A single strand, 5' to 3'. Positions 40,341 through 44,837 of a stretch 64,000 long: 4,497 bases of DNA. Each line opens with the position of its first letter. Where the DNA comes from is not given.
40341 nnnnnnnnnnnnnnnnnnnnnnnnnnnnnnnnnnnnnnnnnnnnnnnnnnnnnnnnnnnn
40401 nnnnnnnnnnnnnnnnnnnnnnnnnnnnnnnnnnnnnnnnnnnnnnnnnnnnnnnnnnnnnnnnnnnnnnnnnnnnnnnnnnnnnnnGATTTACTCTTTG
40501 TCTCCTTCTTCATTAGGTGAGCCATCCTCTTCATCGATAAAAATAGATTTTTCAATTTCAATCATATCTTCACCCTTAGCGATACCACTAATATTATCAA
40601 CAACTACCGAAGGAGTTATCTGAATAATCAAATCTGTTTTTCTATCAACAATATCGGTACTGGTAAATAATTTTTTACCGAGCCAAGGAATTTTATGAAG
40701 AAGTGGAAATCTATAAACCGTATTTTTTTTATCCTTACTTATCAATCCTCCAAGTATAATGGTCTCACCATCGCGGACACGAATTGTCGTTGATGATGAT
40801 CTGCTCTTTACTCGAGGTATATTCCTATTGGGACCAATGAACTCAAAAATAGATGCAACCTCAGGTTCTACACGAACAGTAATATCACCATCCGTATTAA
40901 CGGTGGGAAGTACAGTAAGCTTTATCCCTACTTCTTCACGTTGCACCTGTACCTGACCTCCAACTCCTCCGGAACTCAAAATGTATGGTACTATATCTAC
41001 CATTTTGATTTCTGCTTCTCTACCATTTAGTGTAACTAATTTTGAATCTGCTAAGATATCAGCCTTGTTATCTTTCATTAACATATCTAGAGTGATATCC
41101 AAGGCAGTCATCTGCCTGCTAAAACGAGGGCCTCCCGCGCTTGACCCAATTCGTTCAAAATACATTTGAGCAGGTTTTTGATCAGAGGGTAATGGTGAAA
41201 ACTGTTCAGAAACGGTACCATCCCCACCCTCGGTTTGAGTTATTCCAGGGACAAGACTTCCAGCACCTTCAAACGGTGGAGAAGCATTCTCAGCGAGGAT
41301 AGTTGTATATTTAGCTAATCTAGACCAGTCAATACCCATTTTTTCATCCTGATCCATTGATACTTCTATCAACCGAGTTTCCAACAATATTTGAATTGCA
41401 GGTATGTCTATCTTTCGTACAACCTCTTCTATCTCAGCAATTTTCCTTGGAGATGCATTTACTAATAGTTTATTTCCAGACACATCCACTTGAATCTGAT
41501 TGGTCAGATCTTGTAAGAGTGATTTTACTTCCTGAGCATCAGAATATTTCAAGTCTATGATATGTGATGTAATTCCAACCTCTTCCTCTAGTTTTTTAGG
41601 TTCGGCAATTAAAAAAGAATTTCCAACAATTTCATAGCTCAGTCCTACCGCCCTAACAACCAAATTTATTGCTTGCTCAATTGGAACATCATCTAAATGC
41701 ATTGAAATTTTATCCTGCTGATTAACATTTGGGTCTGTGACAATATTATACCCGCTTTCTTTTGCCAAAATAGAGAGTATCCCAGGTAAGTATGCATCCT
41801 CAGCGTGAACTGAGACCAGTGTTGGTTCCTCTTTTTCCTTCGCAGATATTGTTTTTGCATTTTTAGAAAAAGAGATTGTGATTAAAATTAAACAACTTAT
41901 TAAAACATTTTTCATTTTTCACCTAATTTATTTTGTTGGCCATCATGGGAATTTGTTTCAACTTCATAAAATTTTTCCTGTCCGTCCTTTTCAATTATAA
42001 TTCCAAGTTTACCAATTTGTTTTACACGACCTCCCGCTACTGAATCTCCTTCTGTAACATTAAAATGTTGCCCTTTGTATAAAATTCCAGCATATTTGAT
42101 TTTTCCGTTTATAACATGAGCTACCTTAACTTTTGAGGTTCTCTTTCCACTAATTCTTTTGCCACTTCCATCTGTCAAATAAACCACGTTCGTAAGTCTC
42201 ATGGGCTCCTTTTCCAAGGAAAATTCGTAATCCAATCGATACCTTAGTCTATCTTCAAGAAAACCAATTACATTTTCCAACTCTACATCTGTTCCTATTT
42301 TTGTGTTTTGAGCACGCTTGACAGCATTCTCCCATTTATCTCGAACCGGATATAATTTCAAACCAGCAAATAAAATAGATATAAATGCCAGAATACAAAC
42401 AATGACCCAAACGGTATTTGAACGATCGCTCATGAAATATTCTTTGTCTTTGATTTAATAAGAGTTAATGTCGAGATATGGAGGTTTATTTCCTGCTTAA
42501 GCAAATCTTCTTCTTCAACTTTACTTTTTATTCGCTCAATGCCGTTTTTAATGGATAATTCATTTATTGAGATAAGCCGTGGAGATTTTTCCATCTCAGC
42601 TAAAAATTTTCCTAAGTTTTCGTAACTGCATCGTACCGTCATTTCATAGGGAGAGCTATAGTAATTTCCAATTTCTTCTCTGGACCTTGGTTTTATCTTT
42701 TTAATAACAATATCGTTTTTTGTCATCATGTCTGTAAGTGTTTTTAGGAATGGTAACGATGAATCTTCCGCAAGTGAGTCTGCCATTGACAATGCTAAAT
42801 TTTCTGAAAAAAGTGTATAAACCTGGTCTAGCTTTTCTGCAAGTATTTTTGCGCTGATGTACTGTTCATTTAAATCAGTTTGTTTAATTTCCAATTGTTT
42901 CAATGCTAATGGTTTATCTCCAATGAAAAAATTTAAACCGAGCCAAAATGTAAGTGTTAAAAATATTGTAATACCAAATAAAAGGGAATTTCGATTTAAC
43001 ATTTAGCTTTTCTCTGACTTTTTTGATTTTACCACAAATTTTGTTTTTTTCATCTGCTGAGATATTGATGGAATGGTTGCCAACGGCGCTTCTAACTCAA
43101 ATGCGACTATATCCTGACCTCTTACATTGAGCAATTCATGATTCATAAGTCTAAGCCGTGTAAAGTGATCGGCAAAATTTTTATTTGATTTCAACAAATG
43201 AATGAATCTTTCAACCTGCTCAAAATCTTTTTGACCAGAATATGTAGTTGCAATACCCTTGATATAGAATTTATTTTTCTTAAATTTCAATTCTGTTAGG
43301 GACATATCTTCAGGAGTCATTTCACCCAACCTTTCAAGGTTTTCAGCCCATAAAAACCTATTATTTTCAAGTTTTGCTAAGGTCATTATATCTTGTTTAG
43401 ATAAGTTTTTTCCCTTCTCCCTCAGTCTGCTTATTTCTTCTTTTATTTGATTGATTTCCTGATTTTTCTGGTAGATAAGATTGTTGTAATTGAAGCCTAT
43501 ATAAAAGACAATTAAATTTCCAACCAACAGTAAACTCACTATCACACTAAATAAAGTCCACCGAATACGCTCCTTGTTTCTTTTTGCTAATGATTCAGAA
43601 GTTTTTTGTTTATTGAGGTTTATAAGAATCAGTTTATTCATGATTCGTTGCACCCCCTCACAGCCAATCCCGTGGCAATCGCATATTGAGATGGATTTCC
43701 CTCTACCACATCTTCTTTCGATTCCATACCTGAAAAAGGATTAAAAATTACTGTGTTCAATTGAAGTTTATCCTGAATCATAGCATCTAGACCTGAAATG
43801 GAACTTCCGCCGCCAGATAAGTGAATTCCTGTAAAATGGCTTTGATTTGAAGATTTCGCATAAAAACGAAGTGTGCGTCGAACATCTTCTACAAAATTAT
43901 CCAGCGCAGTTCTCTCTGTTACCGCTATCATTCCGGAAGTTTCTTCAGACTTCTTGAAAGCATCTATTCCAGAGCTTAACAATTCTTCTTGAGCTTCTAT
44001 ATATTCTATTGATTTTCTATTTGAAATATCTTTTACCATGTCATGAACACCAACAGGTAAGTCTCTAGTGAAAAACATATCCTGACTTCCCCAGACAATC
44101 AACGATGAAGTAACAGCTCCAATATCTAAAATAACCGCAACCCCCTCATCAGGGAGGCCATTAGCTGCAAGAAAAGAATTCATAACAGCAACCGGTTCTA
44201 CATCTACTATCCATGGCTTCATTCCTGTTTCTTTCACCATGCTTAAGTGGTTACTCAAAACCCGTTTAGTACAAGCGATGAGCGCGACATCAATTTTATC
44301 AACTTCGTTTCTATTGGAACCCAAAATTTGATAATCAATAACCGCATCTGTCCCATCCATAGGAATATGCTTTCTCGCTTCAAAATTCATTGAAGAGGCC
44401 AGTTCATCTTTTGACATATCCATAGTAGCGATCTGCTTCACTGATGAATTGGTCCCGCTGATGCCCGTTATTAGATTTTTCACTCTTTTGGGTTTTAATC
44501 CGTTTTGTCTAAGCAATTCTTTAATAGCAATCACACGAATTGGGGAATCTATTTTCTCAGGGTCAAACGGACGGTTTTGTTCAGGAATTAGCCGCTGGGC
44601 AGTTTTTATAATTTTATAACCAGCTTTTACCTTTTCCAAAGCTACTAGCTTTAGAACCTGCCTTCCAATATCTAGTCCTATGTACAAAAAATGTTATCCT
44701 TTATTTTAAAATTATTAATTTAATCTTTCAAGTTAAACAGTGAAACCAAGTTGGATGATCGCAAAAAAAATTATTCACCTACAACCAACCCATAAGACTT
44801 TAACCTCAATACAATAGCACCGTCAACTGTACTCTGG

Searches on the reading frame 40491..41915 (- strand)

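Call 46: search_protein_families(library=pfam, proteins=[window:40491-41915:-])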
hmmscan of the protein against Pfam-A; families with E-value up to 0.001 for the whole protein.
window:40491-41915:- (474 aa): 3 families
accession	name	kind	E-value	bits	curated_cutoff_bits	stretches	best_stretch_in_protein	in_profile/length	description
PF00263.26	Secretin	-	1.2e-38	132.8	27.5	1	279-438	2-168/169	Bacterial type II and III secretion system protein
PF03958.22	Secretin_N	-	1.1e-10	42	28.2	1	118-175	2-69/69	Bacterial type II/III secretion system short domain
PF07660.19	STN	-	1.9e-07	31.2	28.4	1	56-103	1-49/52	Secretin and TonB N terminus short domain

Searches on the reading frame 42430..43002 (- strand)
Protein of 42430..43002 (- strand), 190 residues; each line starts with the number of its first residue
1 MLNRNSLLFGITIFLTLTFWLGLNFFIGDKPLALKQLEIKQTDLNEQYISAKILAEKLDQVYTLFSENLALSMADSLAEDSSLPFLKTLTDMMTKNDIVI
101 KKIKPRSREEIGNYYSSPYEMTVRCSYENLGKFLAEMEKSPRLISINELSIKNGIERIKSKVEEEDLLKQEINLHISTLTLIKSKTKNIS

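Call 46: search_protein_families(library=pfam, proteins=[window:42430-43002:-])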
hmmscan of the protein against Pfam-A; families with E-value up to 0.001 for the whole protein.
window:42430-43002:- (190 aa): 2 families
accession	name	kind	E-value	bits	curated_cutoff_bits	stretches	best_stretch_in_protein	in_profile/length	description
PF04350.18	PilO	-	2.5e-11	44.4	22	1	34-157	1-127/145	Pilus assembly protein, PilO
PF10741.14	T2SSM_b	-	4.2e-05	23.8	21.7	1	86-157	20-89/111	Type II secretion system (T2SS), protein M subtype b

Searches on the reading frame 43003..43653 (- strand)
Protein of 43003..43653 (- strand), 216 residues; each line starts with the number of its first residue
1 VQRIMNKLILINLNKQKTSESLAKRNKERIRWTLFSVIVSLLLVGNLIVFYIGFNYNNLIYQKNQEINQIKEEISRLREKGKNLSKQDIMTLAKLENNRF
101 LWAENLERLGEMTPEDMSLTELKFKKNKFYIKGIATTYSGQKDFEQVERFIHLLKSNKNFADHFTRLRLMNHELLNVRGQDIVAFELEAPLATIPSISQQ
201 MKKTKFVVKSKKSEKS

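Call 46: search_protein_families(library=pfam, proteins=[window:43003-43653:-])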
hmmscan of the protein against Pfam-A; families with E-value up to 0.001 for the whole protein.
window:43003-43653:- (216 aa): 1 family
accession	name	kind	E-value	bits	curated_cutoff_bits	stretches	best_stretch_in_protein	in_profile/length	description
PF05137.18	PilN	-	2.7e-06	27.8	22.8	1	106-189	3-76/78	Fimbrial assembly protein (PilN)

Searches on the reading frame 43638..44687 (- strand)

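Call 46: search_protein_families(library=pfam, proteins=[window:43638-44687:-])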
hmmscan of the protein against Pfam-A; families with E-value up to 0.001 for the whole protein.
window:43638-44687:- (349 aa): 3 families
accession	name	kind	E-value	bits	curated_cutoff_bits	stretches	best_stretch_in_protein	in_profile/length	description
PF11104.14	PilM_2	-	2.3e-43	148.9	27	1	4-345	1-339/340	Type IV pilus assembly protein PilM;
PF14450.12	FtsA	-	1.8e-06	28.8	31.8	1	185-324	1-114/127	Cell division protein FtsA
PF06723.19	MreB_Mbl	-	0.00027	20.3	27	0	260-314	248-303/327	MreB/Mbl protein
